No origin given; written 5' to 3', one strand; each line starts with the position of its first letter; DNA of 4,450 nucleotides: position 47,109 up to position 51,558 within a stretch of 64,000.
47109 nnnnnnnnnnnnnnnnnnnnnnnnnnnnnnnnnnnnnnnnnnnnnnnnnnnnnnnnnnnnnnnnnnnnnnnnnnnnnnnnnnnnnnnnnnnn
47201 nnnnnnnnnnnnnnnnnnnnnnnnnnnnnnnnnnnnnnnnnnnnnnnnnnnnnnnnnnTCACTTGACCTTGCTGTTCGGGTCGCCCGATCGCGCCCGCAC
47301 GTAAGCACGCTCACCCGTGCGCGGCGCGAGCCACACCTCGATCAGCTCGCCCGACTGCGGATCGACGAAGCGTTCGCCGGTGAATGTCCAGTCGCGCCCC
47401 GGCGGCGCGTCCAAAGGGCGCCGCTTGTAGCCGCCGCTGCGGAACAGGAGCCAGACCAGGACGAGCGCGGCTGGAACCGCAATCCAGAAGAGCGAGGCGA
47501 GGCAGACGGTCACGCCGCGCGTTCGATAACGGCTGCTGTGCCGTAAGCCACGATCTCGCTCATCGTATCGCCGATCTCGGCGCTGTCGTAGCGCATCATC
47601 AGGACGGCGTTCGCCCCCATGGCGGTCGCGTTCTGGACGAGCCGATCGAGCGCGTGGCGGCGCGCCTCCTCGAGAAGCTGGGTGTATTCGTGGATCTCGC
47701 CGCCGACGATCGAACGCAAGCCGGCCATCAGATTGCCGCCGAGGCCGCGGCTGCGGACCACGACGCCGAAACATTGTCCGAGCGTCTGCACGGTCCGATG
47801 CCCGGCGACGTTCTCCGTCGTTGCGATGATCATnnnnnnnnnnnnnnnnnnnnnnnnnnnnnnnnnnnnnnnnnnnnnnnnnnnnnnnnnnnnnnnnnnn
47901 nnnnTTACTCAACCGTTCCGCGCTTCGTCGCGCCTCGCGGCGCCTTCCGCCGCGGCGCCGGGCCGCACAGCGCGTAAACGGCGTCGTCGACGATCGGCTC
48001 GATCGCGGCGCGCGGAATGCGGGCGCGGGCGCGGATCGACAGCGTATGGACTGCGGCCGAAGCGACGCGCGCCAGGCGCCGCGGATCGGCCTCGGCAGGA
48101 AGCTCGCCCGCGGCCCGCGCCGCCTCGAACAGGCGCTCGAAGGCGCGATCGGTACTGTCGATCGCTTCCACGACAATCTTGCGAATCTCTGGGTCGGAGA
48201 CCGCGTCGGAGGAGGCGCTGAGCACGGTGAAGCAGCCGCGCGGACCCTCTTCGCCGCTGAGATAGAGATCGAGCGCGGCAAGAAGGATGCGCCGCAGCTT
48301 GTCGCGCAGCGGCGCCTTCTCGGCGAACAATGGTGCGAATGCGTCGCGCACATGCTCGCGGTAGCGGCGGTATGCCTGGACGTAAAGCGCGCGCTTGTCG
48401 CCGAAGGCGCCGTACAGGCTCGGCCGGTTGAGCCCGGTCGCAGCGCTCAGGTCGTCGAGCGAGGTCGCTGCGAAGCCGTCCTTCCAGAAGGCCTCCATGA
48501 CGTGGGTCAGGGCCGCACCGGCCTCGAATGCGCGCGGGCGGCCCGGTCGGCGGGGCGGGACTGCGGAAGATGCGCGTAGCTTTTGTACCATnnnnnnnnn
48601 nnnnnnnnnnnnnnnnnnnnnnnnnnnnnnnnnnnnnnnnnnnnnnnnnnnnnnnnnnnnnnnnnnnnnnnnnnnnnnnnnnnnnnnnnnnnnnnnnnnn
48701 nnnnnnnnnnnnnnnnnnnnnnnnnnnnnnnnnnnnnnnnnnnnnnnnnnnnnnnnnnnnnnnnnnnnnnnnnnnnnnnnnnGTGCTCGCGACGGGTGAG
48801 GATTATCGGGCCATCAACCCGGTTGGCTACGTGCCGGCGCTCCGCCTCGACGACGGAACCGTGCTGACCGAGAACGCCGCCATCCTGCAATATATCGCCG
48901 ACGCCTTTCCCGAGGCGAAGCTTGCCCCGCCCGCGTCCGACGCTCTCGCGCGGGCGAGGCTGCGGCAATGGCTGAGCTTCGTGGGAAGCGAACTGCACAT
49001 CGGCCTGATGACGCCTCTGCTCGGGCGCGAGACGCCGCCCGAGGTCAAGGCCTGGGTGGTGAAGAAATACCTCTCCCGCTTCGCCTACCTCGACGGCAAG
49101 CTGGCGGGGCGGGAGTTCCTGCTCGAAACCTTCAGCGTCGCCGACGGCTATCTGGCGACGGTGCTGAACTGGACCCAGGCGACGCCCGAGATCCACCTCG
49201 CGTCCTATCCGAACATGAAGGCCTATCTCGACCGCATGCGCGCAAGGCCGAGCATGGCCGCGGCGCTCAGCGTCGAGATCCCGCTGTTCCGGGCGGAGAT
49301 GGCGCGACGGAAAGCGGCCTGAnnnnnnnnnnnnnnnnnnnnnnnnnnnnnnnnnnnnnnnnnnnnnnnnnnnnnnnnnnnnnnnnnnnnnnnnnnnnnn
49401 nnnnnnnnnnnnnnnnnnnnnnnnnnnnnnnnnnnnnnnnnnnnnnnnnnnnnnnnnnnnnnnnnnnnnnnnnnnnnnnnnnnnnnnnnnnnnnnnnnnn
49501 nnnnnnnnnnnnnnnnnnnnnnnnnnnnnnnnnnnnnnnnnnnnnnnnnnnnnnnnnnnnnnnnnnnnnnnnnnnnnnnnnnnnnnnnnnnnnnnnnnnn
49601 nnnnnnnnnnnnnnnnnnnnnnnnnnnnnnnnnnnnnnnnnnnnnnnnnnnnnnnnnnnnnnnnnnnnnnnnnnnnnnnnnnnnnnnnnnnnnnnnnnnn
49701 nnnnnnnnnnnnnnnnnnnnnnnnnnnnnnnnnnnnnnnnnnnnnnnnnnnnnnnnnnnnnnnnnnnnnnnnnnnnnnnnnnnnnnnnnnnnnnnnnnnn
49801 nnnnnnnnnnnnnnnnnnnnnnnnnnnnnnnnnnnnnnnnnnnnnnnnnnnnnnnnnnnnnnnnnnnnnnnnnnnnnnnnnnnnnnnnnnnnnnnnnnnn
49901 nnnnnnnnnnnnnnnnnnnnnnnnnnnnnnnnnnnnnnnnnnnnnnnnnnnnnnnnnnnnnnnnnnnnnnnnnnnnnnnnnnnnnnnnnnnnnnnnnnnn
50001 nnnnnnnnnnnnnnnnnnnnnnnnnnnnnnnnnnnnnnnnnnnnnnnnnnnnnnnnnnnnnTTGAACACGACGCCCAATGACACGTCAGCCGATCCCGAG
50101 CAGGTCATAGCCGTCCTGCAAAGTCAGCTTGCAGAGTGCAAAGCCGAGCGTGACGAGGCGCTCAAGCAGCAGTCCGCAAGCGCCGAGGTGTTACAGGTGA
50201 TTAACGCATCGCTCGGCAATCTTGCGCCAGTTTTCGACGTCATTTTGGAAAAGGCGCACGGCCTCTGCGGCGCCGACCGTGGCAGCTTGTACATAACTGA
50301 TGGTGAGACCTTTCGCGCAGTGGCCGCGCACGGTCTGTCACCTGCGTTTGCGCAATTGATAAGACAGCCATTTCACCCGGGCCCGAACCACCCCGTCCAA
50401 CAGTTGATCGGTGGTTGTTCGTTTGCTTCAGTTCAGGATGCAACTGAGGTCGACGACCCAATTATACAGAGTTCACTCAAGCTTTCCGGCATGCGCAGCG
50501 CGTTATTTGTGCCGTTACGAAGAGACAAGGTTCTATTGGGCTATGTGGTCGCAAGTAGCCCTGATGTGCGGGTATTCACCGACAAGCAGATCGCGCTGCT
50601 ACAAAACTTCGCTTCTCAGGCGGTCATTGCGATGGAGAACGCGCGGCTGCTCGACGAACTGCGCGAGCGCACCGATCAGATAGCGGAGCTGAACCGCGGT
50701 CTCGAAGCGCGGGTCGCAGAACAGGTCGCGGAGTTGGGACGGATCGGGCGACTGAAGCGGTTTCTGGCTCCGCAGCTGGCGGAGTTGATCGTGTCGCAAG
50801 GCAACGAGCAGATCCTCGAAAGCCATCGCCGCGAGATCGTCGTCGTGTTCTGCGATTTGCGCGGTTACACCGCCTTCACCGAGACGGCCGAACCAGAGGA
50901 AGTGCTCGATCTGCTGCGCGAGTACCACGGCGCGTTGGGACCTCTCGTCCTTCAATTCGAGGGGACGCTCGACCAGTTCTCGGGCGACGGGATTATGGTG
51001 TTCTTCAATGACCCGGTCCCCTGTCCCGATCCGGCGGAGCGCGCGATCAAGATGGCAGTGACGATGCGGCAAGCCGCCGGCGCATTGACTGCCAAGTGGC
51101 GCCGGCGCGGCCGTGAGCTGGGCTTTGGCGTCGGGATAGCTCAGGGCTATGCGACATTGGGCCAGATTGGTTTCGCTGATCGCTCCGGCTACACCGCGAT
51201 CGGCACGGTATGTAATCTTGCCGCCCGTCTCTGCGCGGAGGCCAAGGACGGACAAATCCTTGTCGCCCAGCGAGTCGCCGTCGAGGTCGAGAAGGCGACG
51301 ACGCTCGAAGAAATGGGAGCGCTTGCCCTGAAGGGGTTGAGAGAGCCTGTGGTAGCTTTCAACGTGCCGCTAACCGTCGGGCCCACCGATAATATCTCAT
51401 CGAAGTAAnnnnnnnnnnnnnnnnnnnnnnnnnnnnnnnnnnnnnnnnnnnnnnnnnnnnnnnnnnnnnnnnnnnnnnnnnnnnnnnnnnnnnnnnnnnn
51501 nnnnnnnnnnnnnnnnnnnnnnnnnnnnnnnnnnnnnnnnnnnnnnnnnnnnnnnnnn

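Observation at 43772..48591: RND permease without an adjacent membrane-fusion-protein gene, preceded by a translationally coupled 15-codon leader uORF in a tetR-ybjQ-small-protein operon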

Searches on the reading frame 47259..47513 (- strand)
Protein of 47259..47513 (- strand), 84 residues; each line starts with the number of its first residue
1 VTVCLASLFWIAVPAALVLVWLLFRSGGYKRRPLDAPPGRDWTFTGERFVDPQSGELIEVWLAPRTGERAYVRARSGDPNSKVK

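Call 8: search_protein_families(library=pfam, proteins=[window:47259-47513:-], max_evalue=0.01)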
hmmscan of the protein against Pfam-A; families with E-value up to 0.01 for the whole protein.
window:47259-47513:- (84 aa): 0 families

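Call 31: find_homologous_proteins(query=window:47259-47513:-, max_evalue=0.001)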
Query window:47259-47513:- (84 aa): 275 proteins with E <= 0.001 among 275 candidates; the best 120 are listed.
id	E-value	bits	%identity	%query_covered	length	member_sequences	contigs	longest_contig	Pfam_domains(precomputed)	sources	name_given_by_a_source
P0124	4.6e-48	179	96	100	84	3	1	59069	-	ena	-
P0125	3.3e-46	173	94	96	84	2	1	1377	-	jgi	jgi:hypothetical protein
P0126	5.4e-46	172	90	100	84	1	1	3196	-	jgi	jgi:hypothetical protein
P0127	2.0e-43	164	87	100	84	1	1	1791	-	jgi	jgi:hypothetical protein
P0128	3.0e-40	154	79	100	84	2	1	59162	-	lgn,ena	-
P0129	1.0e-39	152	80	96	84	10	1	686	-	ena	-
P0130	2.8e-39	151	86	92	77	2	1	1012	-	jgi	jgi:hypothetical protein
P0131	1.4e-38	149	78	98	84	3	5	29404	-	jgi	jgi:hypothetical protein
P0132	3.3e-38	147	80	96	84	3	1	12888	-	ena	-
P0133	4.4e-38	147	86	88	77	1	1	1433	-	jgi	jgi:hypothetical protein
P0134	1.1e-37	146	86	88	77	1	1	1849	-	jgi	jgi:hypothetical protein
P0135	9.3e-37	143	79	93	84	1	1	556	-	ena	-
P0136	1.3e-36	142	74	96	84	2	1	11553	-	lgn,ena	-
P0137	1.7e-36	142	79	95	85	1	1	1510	-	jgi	jgi:hypothetical protein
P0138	2.5e-36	141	82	93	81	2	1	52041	-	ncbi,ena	-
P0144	2.2e-35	138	81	93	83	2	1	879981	-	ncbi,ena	-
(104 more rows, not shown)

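Call 32: find_encoding_contigs(protein=P0128, flank=8000, max_places=3)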
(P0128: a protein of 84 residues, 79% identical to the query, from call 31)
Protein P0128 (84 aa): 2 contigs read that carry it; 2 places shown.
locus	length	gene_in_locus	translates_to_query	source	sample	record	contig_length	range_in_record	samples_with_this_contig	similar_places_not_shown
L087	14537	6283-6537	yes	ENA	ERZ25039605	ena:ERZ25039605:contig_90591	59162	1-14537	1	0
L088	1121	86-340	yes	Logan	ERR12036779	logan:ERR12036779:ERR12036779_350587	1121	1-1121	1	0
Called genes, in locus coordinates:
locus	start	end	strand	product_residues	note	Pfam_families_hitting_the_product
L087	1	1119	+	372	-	?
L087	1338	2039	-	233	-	-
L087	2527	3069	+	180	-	-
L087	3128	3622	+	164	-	PF09933:DUF2165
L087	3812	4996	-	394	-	PF00211:Guanylate_cyc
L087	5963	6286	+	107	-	PF01906:YbjQ_1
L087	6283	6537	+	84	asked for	-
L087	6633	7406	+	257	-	PF00903:Glyoxalase, PF22677:Ble-like_N (faint), PF18029:Glyoxalase_6 (weak), PF00903:Glyoxalase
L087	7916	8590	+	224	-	PF00440:TetR_N, PF16925:TetR_C_13 (weak), PF21993:TetR_C_13_2 (weak)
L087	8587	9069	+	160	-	PF06983:3-dmu-9_3-mt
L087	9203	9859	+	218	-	PF18029:Glyoxalase_6 (faint), PF00903:Glyoxalase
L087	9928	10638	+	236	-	PF05988:DUF899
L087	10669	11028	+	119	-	PF03795:YCII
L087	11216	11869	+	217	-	PF09140:MipZ (faint), PF10609:ParA (faint), PF13614:AAA_31 (weak), PF01656:CbiA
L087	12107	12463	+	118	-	PF12840:HTH_20, PF01022:HTH_5, PF12802:MarR_2 (weak)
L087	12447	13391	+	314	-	PF08327:AHSA1, PF10604:Polyketide_cyc2 (weak), PF08327:AHSA1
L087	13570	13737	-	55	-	-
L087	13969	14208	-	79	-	PF11154:DUF2934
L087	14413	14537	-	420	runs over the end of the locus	PF14684:Tricorn_C1, PF17820:PDZ_6 (weak), PF03572:Peptidase_S41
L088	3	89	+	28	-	?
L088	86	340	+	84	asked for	-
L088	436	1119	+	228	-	?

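Call 33: find_encoding_contigs(protein=P0144, flank=8000, max_places=3)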
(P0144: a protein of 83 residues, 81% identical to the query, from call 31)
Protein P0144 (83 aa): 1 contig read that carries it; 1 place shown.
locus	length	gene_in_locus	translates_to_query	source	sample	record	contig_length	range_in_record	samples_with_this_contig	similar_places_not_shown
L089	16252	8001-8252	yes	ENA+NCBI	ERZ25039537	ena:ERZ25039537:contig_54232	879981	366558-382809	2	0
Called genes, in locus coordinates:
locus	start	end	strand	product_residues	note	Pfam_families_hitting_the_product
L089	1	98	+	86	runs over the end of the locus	PF13518:HTH_28 (weak)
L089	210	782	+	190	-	PF13358:DDE_3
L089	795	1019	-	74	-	-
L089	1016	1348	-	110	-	-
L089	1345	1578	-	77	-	-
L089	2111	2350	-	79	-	-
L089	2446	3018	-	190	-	-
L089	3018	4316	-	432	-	PF00589:Phage_integrase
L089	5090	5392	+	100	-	-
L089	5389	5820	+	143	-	PF01850:PIN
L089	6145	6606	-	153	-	PF00043:GST_C, PF14497:GST_C_3 (weak), PF13410:GST_C_2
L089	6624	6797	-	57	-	-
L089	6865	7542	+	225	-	PF00440:TetR_N, PF13977:TetR_C_6 (weak), PF16859:TetR_C_11 (weak), PF16925:TetR_C_13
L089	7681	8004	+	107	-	PF01906:YbjQ_1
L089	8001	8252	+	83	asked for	-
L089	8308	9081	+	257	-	PF00903:Glyoxalase, PF22677:Ble-like_N (faint), PF18029:Glyoxalase_6, PF00903:Glyoxalase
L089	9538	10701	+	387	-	PF01548:DEDD_Tnp_IS110, PF02371:Transposase_20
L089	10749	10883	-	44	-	-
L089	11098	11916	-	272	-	-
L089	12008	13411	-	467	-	PF00078:RVT_1, PF08388:GIIM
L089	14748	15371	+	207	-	PF01548:DEDD_Tnp_IS110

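Call 34: find_encoding_contigs(protein=P0126, flank=8000, max_places=3)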
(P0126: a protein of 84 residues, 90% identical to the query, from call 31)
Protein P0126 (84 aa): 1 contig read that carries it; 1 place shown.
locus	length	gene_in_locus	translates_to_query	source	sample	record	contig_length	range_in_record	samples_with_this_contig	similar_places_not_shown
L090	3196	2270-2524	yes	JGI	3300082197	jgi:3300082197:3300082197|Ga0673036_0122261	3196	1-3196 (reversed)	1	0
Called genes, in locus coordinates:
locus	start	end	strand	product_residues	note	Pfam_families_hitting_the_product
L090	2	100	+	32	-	?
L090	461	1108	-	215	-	PF02798:GST_N, PF13417:GST_N_3, PF13409:GST_N_2, PF00043:GST_C, PF13410:GST_C_2 (weak)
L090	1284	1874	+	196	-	PF00440:TetR_N, PF13977:TetR_C_6 (faint), PF16859:TetR_C_11, PF16925:TetR_C_13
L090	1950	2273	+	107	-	PF01906:YbjQ_1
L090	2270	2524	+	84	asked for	-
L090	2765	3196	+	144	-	?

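Call 37: find_related_loci(query=window:47259-47513:-, collection=metagenome_contigs, flank=5000)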
Query window:47259-47513:- (84 aa) in metagenome_contigs; peptide patterns used: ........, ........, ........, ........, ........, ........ (x = any residue, [..] = any of these).
600 stretches matched a pattern (row limit reached: there are more); 27 encode a relative of the query (tblastn E <= 1e-3); 27 distinct loci.
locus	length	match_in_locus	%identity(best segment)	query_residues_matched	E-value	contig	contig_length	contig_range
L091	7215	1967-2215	77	1-83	4e-42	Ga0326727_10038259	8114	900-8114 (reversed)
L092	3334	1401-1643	73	1-81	2e-39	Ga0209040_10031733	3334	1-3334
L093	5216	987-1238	76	1-83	2e-39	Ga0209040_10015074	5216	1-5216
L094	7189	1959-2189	77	1-77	3e-37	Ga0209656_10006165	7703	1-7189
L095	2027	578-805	79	1-76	2e-36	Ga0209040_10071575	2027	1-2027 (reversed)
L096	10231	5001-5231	77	1-77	8e-37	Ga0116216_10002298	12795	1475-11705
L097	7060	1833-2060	78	1-76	4e-36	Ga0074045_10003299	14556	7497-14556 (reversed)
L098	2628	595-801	78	4-72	8e-35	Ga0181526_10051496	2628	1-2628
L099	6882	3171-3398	71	6-77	2e-34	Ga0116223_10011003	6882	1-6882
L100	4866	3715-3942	71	6-77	2e-34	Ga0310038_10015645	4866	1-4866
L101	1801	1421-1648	71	6-77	2e-34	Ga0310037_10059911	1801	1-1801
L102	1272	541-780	70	1-80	1e-34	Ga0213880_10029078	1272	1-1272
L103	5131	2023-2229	75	8-76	2e-32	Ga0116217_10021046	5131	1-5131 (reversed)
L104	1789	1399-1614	74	5-77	2e-32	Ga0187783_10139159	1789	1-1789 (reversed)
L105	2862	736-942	75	8-76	2e-32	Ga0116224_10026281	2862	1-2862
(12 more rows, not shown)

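Call 47: search_protein_families(library=ncbifam, proteins=[window:47259-47513:-], max_evalue=0.00001)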
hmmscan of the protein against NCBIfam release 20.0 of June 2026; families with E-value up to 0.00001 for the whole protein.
window:47259-47513:- (84 aa): 0 families

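Call 63: find_encoding_contigs(protein=P0127, flank=3000, max_places=4)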
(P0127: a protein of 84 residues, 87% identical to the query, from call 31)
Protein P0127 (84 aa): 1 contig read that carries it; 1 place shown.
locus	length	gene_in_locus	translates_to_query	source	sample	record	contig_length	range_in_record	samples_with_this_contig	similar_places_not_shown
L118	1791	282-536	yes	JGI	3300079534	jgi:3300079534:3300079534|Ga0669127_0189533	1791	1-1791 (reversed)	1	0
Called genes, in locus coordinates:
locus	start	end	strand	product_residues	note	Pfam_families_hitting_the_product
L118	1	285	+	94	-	?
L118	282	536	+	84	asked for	-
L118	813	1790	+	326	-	?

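Call 64: find_encoding_contigs(protein=P0125, flank=3000, max_places=4)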
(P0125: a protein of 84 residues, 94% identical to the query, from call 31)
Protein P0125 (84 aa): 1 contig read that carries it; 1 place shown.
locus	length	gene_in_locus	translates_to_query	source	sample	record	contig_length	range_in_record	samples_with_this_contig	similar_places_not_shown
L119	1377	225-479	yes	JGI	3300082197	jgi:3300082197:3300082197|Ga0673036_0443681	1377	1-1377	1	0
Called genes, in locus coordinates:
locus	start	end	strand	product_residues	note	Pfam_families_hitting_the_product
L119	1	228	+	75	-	?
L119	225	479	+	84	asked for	-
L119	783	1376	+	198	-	?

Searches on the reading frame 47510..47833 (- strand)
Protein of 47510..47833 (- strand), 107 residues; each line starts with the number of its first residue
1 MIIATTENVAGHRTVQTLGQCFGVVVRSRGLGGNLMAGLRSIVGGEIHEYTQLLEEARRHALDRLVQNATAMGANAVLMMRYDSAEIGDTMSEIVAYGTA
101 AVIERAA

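Call 8: search_protein_families(library=pfam, proteins=[window:47510-47833:-], max_evalue=0.01)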
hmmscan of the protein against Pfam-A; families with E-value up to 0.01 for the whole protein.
window:47510-47833:- (107 aa): 2 families
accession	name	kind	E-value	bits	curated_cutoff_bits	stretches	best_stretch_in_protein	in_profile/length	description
PF01906.23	YbjQ_1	-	7.4e-36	123.3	23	1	1-102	1-102/103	Putative heavy-metal-binding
PF23025.1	YbjQ_2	-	0.00049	20.8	29.1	1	61-103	60-101/103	C2 domain-containing protein 5, YbjQ-like domain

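Call 47: search_protein_families(library=ncbifam, proteins=[window:47510-47833:-], max_evalue=0.00001)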
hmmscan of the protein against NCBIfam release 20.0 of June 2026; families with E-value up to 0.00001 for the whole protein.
window:47510-47833:- (107 aa): 5 families
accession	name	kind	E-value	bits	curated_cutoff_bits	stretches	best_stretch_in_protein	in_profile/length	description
NF002989.0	PRK03732.1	equivalog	1.4e-28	99.3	181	1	1-106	8-113/114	hypothetical protein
NF002224.0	PRK01119.1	equivalog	2.3e-13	50.1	169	1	1-106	1-108/110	putative heavy metal-binding protein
NF002776.0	PRK02877.1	equivalog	1.7e-12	47.4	160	1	1-105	1-107/107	hypothetical protein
NF009496.0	PRK12856.1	subfamily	2.7e-09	37.2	177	1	1-101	1-101/103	hypothetical protein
NF009495.0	PRK12855.1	subfamily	1.1e-06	28.9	180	1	1-101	1-101/103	hypothetical protein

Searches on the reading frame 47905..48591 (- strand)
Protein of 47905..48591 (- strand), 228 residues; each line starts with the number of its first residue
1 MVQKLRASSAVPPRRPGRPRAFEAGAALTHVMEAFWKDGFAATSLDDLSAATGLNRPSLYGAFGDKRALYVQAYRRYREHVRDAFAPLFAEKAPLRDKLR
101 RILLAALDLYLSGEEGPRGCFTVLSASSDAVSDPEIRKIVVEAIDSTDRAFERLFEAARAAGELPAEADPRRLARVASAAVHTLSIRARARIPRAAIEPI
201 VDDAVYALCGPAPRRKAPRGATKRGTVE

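Call 8: search_protein_families(library=pfam, proteins=[window:47905-48591:-], max_evalue=0.01)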
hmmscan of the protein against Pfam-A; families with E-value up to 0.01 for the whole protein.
window:47905-48591:- (228 aa): 5 families
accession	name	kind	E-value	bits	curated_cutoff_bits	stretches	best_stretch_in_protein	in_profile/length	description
PF16925.10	TetR_C_13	-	1.1e-08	35.8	27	1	98-190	4-95/109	Tetracyclin repressor-like, C-terminal domain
PF00440.29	TetR_N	-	1.5e-08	34.7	24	1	32-71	6-45/47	Bacterial regulatory proteins, tetR family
PF16859.10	TetR_C_11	-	1.6e-08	35.3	32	1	99-203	7-112/113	Tetracyclin repressor-like, C-terminal domain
PF13977.11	TetR_C_6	-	4.8e-06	27.2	27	1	96-209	2-114/115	BetI-type transcriptional repressor, C-terminal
PF17932.6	TetR_C_24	-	0.00048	20.8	26.4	1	96-182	5-85/114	Tetracyclin repressor-like, C-terminal domain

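Call 47: search_protein_families(library=ncbifam, proteins=[window:47905-48591:-], max_evalue=0.00001)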
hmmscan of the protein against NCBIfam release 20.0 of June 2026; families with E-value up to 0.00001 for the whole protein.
window:47905-48591:- (228 aa): 3 families
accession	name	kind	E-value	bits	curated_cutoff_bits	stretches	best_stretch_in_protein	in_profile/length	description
NF053731.1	TransRegFasRMycb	equivalog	1.1e-07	31.8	330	1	19-150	8-134/199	HTH-type transcriptional activator FasR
TIGR03968.1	mycofact_TetR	equivalog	7.6e-07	28.9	224.9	1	15-106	2-92/190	mycofactocin system transcriptional regulator MftR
NF051852.1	efflux_TF_MtrR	exception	1.3e-06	28.3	280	1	29-170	17-159/205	multidrug efflux system transcriptional repressor MtrR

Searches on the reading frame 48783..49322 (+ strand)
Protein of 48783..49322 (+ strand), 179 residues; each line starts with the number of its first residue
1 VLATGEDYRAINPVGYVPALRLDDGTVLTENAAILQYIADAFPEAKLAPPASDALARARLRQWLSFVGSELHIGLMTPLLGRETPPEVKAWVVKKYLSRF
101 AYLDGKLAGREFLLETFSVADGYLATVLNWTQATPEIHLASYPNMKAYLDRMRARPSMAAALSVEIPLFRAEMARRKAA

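Call 8: search_protein_families(library=pfam, proteins=[window:48783-49322:+], max_evalue=0.01)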
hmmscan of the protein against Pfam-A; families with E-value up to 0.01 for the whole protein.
window:48783-49322:+ (179 aa): 6 families
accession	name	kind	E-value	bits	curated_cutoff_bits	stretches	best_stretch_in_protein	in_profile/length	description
PF00043.30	GST_C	-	7.9e-09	36.1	20.7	1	76-156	10-93/93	Glutathione S-transferase, C-terminal domain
PF13409.12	GST_N_2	-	1.2e-07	32.7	25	1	5-40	34-69/70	Glutathione S-transferase, N-terminal domain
PF13417.12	GST_N_3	-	1.4e-07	32.2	22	1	6-44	36-73/75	Glutathione S-transferase, N-terminal domain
PF13410.11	GST_C_2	-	4.5e-06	27.1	24.9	1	100-151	15-69/69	Glutathione S-transferase, C-terminal domain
PF14497.11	GST_C_3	-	3.4e-05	24.4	21.6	1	92-160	30-99/104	Glutathione S-transferase, C-terminal domain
PF02798.26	GST_N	-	0.0003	21.5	20.9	1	6-39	43-75/76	Glutathione S-transferase, N-terminal domain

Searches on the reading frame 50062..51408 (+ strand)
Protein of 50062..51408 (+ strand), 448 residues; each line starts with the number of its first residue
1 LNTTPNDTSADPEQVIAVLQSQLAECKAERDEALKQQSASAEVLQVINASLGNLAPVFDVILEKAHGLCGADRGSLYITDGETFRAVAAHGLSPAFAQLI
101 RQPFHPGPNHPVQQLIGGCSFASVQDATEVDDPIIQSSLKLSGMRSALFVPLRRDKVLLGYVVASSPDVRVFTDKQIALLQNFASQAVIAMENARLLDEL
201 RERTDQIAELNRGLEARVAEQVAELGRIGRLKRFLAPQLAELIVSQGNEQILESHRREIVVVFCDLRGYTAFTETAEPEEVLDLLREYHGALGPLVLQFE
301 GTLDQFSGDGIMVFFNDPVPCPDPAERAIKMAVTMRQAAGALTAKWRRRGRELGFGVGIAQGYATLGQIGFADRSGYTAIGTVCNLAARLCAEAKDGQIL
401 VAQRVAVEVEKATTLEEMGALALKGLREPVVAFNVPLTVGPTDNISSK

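Call 56: search_protein_families(library=pfam, proteins=[window:50062-51408:+], max_evalue=0.00001)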
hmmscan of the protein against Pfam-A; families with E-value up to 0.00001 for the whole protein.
window:50062-51408:+ (448 aa): 4 families
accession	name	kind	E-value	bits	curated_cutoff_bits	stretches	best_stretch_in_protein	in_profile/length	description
PF00211.25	Guanylate_cyc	-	4.4e-16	59.5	21.9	1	257-430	7-176/183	Adenylate and Guanylate cyclase catalytic domain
PF01590.32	GAF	-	1.7e-12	48.5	22.4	1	54-190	2-132/133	GAF domain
PF13185.12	GAF_2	-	6.4e-12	46.3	28.6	1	57-192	7-136/136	GAF domain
PF13492.12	GAF_3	-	2.3e-10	41.4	27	1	61-193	9-129/129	GAF domain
